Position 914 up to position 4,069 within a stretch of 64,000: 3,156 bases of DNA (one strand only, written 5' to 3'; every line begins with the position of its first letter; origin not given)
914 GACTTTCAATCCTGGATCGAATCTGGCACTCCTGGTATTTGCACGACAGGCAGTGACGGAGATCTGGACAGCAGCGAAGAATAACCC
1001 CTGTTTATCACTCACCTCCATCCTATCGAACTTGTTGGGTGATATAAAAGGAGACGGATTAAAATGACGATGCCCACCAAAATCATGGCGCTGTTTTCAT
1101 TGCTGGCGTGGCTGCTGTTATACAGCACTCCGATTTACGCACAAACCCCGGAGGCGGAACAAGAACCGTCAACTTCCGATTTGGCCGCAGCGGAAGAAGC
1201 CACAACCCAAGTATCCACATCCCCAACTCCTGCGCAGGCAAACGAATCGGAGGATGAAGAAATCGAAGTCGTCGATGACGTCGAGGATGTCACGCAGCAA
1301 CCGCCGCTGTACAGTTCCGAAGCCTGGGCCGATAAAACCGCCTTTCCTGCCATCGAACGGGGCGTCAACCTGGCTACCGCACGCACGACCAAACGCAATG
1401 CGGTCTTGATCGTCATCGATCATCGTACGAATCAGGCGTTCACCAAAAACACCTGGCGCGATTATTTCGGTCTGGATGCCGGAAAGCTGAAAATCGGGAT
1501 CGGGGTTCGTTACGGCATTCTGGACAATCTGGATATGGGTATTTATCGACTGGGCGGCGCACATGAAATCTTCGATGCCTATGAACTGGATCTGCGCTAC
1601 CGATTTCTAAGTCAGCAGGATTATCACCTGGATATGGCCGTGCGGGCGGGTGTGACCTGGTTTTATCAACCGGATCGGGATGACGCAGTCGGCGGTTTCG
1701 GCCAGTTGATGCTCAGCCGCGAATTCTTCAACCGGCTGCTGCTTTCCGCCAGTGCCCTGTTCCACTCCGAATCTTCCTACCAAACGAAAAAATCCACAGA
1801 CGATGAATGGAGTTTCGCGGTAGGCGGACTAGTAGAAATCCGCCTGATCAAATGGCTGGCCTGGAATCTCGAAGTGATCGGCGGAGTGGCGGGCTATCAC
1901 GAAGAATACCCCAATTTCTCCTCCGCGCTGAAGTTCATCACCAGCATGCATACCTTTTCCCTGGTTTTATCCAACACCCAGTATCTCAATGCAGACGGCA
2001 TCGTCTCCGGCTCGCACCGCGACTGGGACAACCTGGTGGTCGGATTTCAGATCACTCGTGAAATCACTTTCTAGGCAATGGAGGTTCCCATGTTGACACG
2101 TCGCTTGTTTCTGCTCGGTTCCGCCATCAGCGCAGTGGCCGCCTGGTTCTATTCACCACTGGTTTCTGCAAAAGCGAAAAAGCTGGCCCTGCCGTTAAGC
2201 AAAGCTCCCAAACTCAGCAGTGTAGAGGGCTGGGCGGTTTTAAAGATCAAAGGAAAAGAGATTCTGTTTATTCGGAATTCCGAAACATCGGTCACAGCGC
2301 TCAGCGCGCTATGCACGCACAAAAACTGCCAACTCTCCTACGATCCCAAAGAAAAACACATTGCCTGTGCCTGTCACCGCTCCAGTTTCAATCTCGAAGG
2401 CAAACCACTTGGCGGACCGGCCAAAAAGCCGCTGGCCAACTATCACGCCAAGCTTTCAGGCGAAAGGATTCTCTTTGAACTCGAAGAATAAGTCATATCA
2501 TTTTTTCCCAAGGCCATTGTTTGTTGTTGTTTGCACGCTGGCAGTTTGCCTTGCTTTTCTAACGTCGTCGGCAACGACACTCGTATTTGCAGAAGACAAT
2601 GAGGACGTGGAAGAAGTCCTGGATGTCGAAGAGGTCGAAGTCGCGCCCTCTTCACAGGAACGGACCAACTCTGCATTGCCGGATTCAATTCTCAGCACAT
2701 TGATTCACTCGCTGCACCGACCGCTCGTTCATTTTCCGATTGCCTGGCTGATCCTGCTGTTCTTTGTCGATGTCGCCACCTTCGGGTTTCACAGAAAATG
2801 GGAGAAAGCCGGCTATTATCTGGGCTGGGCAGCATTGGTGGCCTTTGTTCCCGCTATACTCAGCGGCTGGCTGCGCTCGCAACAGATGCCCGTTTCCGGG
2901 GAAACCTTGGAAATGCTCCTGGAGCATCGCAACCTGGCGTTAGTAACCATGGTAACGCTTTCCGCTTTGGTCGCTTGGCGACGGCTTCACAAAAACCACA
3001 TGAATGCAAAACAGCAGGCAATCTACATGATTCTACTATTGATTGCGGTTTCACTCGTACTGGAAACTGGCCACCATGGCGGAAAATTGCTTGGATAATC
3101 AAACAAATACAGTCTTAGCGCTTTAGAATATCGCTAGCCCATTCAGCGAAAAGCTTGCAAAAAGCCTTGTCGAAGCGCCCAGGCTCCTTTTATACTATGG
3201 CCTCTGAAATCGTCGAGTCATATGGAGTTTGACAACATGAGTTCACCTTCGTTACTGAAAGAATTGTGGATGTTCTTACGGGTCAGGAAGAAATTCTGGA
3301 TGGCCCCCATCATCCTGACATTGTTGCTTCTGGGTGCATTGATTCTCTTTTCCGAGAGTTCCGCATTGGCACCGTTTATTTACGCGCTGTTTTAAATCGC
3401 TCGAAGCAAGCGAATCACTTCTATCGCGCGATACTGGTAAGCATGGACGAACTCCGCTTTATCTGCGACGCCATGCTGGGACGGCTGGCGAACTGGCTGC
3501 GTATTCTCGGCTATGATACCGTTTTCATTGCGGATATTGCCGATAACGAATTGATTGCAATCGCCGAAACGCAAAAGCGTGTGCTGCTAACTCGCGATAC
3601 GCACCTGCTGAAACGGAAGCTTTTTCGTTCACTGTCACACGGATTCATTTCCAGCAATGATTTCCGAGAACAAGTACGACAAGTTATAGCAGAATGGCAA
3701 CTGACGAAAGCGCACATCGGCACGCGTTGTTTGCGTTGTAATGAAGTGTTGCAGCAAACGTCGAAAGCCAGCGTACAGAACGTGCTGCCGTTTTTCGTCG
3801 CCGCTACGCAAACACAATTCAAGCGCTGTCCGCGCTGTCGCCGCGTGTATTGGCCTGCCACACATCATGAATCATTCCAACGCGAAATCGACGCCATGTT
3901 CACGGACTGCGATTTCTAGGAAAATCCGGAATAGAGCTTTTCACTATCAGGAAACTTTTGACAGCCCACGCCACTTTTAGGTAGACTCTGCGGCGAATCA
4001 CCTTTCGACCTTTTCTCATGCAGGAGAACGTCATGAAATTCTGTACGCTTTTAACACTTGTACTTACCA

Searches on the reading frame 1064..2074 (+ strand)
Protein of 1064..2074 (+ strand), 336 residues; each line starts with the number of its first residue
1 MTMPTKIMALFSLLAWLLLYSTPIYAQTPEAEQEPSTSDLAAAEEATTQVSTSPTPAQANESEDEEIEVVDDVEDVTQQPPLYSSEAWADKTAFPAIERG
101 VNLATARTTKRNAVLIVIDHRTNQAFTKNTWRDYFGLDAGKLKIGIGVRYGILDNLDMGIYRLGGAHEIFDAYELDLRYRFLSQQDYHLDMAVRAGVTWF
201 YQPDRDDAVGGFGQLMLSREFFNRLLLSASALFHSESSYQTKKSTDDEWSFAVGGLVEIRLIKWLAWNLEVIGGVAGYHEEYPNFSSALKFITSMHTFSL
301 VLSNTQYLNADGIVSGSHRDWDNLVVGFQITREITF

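Call 41: search_protein_families(library=pfam, proteins=[window:1064-2074:+], max_evalue=0.001)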
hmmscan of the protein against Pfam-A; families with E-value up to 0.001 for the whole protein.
window:1064-2074:+ (336 aa): 1 family
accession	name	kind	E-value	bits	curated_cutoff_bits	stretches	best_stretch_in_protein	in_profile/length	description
PF19089.6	DUF5777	-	4e-25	88.9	23.1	1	99-332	5-245/247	Membrane bound beta barrel domain (DUF5777)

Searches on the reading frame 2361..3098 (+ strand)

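Call 41: search_protein_families(library=pfam, proteins=[window:2361-3098:+], max_evalue=0.001)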
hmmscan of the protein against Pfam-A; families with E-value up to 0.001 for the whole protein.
window:2361-3098:+ (245 aa): 1 family
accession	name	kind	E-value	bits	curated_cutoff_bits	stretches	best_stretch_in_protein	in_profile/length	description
PF09990.14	DUF2231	-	1.8e-11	44.7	26.4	1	116-243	2-129/139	Predicted membrane protein (DUF2231)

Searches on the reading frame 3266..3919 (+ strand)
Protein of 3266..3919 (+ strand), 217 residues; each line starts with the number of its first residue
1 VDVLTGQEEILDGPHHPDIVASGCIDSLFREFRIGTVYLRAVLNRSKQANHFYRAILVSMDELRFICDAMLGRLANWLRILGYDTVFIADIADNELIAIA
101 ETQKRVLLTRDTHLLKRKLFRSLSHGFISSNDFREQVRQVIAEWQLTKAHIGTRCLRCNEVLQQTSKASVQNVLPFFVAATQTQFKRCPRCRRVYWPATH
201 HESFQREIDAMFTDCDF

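Call 41: search_protein_families(library=pfam, proteins=[window:3266-3919:+], max_evalue=0.001)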
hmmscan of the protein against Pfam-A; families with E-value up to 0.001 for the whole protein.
window:3266-3919:+ (217 aa): 1 family
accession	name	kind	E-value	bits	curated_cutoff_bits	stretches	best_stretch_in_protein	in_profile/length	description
PF01927.22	Mut7-C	-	1.8e-41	142.1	23.3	1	64-206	2-144/146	Mut7-C RNAse domain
